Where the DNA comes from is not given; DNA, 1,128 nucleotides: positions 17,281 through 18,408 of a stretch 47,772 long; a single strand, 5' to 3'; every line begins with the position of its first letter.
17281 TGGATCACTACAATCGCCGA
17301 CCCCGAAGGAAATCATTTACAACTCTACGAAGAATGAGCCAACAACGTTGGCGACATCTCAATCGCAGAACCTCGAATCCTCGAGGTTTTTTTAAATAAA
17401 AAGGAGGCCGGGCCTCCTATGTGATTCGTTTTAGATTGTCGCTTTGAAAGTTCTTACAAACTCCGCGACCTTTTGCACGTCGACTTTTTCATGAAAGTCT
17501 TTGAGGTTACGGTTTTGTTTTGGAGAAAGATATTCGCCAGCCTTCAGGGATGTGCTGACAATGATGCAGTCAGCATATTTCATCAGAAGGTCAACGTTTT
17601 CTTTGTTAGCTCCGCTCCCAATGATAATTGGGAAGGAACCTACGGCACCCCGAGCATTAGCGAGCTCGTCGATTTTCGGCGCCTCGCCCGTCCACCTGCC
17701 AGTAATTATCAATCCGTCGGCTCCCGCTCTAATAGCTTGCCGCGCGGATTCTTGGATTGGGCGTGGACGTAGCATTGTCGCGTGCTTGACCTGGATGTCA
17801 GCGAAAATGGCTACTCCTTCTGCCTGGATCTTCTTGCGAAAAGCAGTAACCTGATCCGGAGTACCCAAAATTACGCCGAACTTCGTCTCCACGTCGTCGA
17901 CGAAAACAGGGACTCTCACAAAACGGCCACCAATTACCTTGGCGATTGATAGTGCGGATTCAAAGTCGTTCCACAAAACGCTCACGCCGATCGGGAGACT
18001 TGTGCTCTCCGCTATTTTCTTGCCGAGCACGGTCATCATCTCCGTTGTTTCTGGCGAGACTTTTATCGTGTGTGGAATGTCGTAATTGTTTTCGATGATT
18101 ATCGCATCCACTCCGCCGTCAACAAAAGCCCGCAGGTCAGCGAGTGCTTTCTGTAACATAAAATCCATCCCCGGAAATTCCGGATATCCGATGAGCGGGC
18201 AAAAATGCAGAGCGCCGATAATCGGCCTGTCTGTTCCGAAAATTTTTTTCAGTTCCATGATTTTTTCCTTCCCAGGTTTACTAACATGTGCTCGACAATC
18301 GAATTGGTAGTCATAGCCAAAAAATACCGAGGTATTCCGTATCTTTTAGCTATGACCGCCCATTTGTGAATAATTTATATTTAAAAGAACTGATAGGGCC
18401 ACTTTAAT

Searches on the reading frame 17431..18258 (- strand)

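Call 75: search_protein_families(library=pfam, proteins=[window:17431-18258:-], max_evalue=0.0001)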
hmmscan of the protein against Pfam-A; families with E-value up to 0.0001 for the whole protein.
window:17431-18258:- (275 aa): 1 family
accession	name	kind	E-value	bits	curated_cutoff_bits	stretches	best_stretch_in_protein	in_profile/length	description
PF03437.21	BtpA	-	2.1e-59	201.5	30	1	10-242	2-234/254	BtpA family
